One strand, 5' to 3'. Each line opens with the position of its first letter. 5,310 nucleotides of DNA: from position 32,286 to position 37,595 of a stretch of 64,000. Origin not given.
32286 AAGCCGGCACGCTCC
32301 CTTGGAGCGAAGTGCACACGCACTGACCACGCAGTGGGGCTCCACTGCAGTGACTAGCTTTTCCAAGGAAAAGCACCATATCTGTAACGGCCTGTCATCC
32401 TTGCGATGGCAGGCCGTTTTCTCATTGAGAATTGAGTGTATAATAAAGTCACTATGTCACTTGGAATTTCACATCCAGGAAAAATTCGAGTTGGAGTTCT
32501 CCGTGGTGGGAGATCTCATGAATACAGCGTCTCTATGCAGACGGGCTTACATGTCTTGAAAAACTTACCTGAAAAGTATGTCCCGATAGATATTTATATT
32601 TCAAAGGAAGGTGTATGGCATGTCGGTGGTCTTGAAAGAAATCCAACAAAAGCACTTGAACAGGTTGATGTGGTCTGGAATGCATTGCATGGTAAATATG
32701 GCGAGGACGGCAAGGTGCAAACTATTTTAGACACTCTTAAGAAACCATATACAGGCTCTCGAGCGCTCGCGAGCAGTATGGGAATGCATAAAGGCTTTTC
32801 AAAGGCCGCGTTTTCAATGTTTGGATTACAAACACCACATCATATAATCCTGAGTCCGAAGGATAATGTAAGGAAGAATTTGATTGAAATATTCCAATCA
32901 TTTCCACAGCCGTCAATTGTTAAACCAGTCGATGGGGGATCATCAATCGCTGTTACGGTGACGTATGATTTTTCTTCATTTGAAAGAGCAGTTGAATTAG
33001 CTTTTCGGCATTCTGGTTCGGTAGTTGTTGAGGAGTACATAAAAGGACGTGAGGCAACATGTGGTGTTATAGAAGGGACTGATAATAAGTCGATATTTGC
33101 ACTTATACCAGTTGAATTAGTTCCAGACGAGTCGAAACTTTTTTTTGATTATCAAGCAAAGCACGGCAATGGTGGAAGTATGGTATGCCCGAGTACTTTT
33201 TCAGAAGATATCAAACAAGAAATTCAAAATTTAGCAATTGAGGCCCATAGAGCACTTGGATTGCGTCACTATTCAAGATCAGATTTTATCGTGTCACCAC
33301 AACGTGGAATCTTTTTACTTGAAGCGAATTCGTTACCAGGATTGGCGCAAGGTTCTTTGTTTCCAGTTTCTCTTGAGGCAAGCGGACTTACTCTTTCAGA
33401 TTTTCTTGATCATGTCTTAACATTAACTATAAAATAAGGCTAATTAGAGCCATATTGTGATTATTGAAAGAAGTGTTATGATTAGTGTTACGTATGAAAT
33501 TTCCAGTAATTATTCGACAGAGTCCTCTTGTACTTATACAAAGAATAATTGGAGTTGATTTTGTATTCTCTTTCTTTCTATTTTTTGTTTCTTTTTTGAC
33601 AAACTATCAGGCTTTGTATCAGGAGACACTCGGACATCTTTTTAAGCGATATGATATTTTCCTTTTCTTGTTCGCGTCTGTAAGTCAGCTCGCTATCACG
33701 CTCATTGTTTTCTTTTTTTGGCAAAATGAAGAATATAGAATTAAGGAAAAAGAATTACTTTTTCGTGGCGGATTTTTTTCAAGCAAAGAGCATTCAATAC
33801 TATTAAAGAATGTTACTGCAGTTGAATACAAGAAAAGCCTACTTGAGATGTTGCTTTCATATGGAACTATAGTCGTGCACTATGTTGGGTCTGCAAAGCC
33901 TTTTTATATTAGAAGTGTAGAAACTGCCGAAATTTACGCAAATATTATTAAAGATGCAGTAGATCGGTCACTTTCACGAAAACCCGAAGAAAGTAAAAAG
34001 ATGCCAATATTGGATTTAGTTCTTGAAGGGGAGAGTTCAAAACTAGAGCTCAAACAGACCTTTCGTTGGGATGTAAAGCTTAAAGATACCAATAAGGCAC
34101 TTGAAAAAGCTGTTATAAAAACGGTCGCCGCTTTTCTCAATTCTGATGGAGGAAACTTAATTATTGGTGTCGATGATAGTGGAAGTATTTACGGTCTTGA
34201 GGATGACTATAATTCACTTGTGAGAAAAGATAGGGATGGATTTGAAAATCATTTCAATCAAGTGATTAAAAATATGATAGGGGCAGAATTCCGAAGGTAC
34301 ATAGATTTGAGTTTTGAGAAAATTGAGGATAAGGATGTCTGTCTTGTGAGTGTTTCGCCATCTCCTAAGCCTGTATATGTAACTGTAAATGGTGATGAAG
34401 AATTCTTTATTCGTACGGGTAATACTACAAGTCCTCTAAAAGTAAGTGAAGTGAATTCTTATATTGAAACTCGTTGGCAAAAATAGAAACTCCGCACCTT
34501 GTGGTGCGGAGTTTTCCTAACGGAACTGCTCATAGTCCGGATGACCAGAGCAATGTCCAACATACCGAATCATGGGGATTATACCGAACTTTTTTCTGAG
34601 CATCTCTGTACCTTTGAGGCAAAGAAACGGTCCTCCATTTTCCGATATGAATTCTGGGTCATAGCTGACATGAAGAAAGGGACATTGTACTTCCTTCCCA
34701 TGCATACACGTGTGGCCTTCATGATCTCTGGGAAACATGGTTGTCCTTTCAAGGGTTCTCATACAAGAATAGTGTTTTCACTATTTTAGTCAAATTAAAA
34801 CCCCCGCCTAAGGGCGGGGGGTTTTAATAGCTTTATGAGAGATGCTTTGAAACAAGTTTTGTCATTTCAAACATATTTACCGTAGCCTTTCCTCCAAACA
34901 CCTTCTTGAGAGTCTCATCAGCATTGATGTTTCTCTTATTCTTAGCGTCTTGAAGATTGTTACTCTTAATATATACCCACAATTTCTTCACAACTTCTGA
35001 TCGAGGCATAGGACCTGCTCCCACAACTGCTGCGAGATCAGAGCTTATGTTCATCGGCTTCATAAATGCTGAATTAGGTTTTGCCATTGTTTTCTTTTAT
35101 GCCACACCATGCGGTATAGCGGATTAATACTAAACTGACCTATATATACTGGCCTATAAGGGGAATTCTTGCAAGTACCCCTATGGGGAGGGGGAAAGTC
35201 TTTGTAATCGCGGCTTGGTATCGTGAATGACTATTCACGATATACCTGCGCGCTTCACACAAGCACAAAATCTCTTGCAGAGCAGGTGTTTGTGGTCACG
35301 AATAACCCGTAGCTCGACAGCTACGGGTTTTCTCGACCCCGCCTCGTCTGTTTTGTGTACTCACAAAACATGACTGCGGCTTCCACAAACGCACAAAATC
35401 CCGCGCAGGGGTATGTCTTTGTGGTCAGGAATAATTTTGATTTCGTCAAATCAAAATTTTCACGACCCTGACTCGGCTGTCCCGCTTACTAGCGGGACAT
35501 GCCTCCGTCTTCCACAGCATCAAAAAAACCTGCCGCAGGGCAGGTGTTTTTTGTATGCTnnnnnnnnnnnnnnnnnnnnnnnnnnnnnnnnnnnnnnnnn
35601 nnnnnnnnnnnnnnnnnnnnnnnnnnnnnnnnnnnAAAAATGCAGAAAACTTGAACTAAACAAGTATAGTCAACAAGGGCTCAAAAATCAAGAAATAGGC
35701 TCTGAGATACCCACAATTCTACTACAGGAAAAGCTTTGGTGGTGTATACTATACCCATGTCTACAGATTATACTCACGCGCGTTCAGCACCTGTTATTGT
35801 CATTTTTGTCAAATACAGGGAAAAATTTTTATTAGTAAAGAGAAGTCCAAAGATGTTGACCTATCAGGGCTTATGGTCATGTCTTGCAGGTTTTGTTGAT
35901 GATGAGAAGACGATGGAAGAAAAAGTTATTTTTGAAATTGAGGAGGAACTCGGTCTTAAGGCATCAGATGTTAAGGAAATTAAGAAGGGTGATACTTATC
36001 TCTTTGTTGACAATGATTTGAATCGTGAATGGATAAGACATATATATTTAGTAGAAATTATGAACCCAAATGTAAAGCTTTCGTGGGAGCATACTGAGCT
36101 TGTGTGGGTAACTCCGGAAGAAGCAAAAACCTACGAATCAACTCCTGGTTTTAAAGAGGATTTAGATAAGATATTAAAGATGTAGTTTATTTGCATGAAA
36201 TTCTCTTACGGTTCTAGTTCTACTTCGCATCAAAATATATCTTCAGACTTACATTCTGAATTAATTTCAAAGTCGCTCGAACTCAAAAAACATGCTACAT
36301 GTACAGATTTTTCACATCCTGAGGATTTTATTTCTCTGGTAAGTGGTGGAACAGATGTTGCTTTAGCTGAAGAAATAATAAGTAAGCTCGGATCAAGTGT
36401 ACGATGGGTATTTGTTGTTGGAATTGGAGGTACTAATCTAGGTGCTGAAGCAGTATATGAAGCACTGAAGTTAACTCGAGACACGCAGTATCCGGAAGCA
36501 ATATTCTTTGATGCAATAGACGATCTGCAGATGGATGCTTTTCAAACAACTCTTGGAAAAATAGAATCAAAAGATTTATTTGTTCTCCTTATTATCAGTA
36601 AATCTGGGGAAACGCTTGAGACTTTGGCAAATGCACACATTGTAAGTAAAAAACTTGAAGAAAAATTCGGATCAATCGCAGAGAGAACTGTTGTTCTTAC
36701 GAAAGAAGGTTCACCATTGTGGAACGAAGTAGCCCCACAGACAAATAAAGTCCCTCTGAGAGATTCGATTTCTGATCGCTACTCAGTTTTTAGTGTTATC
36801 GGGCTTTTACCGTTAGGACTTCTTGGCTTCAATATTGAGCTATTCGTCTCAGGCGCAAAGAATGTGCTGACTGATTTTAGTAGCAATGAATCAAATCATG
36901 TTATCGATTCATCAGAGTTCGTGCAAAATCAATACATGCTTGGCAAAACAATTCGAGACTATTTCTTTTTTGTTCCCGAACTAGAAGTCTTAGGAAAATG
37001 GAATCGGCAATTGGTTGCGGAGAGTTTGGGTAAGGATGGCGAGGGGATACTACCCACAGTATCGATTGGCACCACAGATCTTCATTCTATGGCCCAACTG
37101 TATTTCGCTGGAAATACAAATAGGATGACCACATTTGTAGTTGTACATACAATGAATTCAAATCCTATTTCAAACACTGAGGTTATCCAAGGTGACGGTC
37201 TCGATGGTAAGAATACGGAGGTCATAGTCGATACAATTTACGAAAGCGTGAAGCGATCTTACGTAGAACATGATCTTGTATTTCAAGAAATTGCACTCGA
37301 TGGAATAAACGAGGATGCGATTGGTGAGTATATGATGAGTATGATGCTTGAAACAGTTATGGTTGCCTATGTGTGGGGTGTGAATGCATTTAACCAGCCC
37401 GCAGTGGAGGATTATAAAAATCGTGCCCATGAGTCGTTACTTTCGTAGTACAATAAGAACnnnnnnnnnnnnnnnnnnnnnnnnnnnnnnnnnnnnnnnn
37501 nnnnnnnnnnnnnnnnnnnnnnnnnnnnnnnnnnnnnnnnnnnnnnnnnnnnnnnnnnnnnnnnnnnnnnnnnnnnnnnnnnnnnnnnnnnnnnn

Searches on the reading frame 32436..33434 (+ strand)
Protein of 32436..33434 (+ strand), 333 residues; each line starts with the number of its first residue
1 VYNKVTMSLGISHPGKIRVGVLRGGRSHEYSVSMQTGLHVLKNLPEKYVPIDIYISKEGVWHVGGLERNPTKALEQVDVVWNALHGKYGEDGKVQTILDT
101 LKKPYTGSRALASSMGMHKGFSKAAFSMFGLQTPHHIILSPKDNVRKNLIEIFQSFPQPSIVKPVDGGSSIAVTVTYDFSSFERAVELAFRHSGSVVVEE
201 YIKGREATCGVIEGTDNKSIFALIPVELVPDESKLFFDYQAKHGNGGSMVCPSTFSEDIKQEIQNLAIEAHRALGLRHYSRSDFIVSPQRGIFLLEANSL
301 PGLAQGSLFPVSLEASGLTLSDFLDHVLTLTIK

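Call 10: search_protein_families(library=pfam, max_evalue=0.001, proteins=[window:32436-33434:+])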
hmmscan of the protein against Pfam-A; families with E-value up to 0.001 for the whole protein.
window:32436-33434:+ (333 aa): 4 families
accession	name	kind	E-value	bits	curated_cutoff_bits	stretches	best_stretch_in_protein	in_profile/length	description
PF07478.18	Dala_Dala_lig_C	-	6.9e-39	133.9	24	1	127-328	3-203/204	D-ala D-ala ligase C-terminus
PF01820.27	Dala_Dala_lig_N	-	1.2e-22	81.1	34.6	2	69-108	82-121/121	D-ala D-ala ligase N-terminus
PF02655.19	ATP-grasp_3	-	3.3e-07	31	23.2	1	150-299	24-155/160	ATP-grasp domain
PF08443.16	RimK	-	0.00016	21.8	21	0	258-305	126-171/188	RimK-like ATP-grasp domain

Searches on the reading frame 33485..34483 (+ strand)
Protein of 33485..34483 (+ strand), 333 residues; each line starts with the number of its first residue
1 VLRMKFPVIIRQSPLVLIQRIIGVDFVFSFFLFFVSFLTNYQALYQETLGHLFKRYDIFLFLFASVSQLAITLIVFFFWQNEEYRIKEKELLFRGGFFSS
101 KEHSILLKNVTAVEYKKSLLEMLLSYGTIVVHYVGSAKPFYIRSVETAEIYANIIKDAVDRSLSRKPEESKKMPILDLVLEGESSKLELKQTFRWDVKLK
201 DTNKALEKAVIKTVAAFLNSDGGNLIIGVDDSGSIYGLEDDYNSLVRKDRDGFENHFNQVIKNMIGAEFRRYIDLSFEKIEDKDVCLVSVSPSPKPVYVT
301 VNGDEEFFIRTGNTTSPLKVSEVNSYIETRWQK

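Call 10: search_protein_families(library=pfam, max_evalue=0.001, proteins=[window:33485-34483:+])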
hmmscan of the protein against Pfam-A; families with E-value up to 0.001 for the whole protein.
window:33485-34483:+ (333 aa): 2 families
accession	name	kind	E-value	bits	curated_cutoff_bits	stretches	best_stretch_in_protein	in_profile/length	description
PF04326.19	SLFN_AlbA_2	-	1.2e-20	74.7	25.3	1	183-318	1-117/118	Schlafen, AlbA_2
PF03703.20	bPH_2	-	3.6e-12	46.8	22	1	79-149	1-72/78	Bacterial PH domain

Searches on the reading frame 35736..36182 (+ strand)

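Call 10: search_protein_families(library=pfam, max_evalue=0.001, proteins=[window:35736-36182:+])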
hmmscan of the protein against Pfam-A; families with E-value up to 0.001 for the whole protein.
window:35736-36182:+ (149 aa): 2 families
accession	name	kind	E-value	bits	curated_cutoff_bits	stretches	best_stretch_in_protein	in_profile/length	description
PF00293.34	NUDIX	-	5.2e-13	49.6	21.1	1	22-132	7-120/134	NUDIX domain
PF14815.12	NUDIX_4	-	9.5e-07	29.1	35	1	22-140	3-108/113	NUDIX domain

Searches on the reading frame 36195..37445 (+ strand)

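Call 10: search_protein_families(library=pfam, max_evalue=0.001, proteins=[window:36195-37445:+])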
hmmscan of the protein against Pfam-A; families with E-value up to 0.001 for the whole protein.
window:36195-37445:+ (417 aa): 1 family
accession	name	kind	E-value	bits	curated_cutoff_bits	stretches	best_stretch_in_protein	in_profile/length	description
PF00342.24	PGI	-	2.7e-17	63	22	1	64-281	91-309/486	Phosphoglucose isomerase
